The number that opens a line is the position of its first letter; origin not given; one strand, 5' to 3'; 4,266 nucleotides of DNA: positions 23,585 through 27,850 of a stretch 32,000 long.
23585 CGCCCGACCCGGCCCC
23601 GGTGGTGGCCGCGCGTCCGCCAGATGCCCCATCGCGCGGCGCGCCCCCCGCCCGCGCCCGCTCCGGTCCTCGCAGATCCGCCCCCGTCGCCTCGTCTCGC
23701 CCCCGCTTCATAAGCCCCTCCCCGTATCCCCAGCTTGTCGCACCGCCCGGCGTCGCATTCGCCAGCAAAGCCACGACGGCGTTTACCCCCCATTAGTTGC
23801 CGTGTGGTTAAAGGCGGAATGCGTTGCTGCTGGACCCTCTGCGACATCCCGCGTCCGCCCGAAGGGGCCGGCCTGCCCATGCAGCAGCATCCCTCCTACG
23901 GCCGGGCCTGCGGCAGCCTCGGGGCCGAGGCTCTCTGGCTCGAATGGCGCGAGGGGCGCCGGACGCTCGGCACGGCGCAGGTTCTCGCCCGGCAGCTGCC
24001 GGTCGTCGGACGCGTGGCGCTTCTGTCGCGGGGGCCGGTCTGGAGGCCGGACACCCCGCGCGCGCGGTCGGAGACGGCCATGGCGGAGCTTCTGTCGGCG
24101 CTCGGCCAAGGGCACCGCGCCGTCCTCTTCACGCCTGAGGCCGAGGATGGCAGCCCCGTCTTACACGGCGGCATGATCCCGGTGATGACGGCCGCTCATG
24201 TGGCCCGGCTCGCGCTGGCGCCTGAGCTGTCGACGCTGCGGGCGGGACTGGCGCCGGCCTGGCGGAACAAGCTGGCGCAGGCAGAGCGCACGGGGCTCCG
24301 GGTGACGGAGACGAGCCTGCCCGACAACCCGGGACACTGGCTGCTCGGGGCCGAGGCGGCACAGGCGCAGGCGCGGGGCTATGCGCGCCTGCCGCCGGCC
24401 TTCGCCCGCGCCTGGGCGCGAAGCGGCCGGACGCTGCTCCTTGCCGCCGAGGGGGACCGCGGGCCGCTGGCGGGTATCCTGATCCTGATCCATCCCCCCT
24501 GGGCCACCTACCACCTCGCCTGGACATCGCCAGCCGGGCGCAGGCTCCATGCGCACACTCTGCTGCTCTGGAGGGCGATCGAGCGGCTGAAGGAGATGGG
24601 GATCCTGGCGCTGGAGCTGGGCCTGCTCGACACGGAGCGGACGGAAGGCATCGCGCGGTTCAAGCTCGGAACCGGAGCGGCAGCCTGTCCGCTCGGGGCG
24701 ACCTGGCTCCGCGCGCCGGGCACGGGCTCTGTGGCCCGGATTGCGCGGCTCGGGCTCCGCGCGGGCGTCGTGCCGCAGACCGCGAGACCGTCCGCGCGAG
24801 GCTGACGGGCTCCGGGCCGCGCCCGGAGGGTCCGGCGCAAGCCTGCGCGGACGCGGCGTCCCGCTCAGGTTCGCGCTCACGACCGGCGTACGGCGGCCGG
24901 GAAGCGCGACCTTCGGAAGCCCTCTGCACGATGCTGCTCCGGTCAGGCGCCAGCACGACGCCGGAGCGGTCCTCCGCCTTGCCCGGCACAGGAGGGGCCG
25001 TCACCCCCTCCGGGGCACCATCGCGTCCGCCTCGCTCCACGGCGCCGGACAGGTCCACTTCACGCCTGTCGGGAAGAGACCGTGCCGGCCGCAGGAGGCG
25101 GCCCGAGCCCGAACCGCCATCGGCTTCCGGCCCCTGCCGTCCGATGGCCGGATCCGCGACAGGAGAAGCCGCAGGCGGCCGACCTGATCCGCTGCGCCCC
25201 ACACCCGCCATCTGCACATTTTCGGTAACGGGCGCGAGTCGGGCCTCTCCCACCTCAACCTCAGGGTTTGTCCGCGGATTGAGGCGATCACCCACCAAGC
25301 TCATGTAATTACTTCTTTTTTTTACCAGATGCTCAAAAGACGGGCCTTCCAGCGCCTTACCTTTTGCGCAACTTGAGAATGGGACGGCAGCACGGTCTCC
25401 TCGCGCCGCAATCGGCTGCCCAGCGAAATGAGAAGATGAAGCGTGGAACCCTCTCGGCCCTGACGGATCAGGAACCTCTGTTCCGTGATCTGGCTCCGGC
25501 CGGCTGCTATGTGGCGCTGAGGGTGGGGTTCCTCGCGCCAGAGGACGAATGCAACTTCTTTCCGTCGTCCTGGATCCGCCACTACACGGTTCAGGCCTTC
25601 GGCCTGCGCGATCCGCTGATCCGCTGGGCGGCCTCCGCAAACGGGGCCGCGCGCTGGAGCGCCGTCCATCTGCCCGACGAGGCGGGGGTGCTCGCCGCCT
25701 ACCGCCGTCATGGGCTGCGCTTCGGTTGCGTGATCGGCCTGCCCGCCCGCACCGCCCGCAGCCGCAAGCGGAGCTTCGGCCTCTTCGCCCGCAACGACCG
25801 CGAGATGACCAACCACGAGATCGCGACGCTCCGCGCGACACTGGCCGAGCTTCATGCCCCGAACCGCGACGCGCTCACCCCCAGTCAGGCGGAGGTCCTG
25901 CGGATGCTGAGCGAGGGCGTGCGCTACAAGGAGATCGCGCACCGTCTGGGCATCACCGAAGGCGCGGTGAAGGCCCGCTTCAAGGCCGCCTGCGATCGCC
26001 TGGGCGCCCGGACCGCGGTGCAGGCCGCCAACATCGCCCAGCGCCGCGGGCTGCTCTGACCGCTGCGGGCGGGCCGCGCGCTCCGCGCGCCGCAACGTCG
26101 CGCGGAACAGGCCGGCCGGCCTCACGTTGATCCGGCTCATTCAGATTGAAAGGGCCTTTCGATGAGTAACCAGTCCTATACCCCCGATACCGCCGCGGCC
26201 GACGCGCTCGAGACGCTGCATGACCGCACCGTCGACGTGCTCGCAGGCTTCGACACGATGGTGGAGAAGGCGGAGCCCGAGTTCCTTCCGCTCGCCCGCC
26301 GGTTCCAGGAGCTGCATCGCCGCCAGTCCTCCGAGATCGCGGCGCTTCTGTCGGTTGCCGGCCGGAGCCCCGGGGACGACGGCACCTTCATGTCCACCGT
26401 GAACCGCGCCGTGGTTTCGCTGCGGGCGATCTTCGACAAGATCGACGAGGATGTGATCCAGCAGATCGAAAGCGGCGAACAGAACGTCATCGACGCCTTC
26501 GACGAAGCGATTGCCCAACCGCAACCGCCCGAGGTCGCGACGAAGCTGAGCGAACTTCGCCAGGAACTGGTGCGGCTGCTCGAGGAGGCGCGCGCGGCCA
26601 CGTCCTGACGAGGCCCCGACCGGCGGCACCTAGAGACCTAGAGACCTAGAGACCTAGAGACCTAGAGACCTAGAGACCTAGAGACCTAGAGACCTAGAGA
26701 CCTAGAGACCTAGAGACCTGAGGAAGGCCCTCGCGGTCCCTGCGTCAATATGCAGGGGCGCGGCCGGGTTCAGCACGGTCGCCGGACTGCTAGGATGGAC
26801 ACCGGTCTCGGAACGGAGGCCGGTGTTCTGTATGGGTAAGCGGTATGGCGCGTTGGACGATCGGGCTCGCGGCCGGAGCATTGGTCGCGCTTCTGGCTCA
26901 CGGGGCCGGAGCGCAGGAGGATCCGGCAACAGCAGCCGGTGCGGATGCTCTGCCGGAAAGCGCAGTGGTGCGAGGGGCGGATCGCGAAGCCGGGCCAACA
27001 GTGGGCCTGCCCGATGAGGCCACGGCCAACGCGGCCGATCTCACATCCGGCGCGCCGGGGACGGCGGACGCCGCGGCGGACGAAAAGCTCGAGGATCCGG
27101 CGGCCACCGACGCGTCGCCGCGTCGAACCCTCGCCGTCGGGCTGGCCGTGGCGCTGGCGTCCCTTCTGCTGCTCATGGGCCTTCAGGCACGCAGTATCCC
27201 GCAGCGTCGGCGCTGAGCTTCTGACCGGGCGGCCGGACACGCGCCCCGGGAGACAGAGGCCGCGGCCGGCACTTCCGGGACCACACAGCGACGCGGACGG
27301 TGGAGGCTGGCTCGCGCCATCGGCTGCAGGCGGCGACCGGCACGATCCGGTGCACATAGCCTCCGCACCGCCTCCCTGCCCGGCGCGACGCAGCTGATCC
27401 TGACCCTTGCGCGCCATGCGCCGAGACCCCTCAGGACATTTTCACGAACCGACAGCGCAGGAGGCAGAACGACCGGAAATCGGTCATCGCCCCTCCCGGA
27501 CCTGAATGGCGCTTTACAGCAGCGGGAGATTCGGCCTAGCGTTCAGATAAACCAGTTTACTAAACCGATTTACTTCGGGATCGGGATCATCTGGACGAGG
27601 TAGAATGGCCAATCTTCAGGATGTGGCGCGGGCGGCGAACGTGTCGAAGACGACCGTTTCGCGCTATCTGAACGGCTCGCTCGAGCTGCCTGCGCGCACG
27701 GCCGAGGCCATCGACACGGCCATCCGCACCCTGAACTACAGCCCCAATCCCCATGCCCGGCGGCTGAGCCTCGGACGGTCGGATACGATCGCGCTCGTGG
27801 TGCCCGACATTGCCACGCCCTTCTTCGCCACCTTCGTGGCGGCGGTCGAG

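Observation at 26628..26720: Perfect 11-copy octanucleotide microsatellite (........)n in an intergenic/promoter position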

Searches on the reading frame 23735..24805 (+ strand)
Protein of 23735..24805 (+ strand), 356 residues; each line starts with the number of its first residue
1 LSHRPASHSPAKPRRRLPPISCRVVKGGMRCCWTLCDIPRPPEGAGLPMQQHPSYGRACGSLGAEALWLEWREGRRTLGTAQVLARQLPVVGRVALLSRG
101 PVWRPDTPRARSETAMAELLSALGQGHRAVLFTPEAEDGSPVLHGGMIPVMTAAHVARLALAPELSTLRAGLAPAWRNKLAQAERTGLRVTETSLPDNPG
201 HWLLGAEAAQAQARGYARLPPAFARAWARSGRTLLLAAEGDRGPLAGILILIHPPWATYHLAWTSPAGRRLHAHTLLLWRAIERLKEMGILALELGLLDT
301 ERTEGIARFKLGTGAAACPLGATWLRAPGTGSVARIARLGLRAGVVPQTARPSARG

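Call 5: search_protein_families(library=pfam, proteins=[window:23735-24805:+], max_evalue=0.01)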
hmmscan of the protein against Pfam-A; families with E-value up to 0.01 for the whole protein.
window:23735-24805:+ (356 aa): 2 families
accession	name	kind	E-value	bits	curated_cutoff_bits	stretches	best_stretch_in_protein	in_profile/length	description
PF13480.13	Acetyltransf_6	-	2.1e-07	31.6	22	1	204-297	35-136/143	Acetyltransferase (GNAT) domain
PF02388.22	FemAB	-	0.0096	15.2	24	0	237-311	300-376/406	FemAB family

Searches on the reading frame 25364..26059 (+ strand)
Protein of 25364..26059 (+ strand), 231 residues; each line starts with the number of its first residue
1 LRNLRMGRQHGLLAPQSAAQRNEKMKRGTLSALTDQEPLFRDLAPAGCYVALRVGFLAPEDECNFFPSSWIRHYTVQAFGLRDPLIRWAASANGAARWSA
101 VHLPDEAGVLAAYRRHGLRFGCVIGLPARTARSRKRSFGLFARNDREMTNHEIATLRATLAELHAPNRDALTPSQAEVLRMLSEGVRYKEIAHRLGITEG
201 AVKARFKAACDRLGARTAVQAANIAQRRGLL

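Call 5: search_protein_families(library=pfam, proteins=[window:25364-26059:+], max_evalue=0.01)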
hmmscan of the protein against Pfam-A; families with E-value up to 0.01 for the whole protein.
window:25364-26059:+ (231 aa): 9 families
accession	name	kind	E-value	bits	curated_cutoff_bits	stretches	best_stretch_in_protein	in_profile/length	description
PF03472.21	Autoind_bind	-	5.3e-09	36.2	23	1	64-155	40-133/149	Autoinducer binding domain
PF00196.25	GerE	-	2.4e-08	33.9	23.5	1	170-225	2-57/57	Bacterial regulatory proteins, luxR family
PF08281.18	Sigma70_r4_2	-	4e-07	30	25.7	1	170-213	10-54/54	Sigma-70, region 4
PF04545.22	Sigma70_r4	-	2.3e-06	27.5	24.1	1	170-213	4-48/50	Sigma-70, region 4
PF13384.12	HTH_23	-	0.00092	19.4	24.6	1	176-203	8-35/50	Homeodomain-like domain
PF22943.2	HTH_68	-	0.001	19.1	27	1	177-203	9-35/45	Putative helix-turn-helix domain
PF13412.12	HTH_24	-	0.0033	17.4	21.9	0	186-209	18-41/48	Winged helix-turn-helix DNA-binding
PF19610.4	DUF6115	-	0.0068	17.2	27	1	169-203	96-128/134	Family of unknown function (DUF6115)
PF13518.12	HTH_28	-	0.0097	16.4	25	0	176-203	3-30/52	Helix-turn-helix domain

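Call 50: search_protein_families(library=ncbifam, proteins=[window:25364-26059:+], max_evalue=1)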
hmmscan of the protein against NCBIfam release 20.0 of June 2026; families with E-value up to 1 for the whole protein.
window:25364-26059:+ (231 aa): 37 families (the best 25 are shown)
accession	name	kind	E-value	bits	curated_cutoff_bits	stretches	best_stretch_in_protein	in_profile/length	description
NF041830.1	RR_TF_ErdR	exception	5.6e-09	36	390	1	169-226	149-206/213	response regulator transcription factor ErdR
NF007561.1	PRK10188.1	equivalog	3.1e-07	30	350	1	65-230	62-239/240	quorum-sensing transcriptional regulator SdiA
NF007935.0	PRK10651.1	equivalog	3.5e-07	29.6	250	1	152-224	138-209/216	two-component system response regulator NarL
TIGR03541.1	reg_near_HchA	equivalog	1.6e-05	24.5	215.6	1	155-229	156-230/232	PA1136 family autoinducer-binding transcriptional regulator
NF047785.1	respo_reg_MadR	equivalog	4.4e-05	22.9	300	1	159-231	138-209/209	MadR family response regulator transcription factor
TIGR02937.1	sigma70-ECF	superfamily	6.4e-05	22.6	42.9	1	144-213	91-161/165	sigma-70 family RNA polymerase sigma factor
NF010444.1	PRK13870.1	equivalog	6.9e-05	22.4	250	1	66-231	53-234/234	autoinducer-binding transcriptional regulator TraR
TIGR02983.1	SigE-fam_strep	subfamily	9.2e-05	22.4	141.55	1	144-217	92-158/162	SigE family RNA polymerase sigma factor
TIGR02985.1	Sig70_bacteroi1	subfamily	0.00023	21.4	126.4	1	164-213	108-158/162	RNA polymerase sigma-70 factor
TIGR02984.1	Sig-70_plancto1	subfamily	0.0016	18.1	183.75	1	169-213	139-184/189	RNA polymerase sigma-70 factor, Planctomycetaceae-specific subfamily 1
NF009172.0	PRK12519.1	subfamily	0.0019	17.7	222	1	143-212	108-184/194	RNA polymerase sigma factor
NF011896.0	PRK15369.1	equivalog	0.0038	16.9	242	1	162-230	141-209/211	two component system response regulator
NF007216.0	PRK09638.1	equivalog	0.004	16.9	194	1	184-213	141-170/180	RNA polymerase sigma factor SigY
NF052445.1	RespRegMctR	equivalog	0.0042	16.5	300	1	162-225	136-199/205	two-component system response regulator MctR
TIGR02959.1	SigZ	equivalog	0.0089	15.9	168.65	1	150-213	80-144/170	RNA polymerase sigma factor SigZ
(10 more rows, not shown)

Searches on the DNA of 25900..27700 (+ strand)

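Call 41: search_rna_families(source=window, start=25900, end=27700, threshold=evalue, max_evalue=1)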
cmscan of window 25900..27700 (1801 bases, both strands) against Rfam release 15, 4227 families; matches with E-value up to 1: 0.
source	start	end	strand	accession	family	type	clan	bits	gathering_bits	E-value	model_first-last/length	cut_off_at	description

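Call 73: search_dna_similar(query=window:26100-27300:+, collection=plasmids, mode=near, max_rows=30)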
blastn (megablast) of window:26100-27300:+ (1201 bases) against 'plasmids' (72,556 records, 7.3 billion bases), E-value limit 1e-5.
No match.
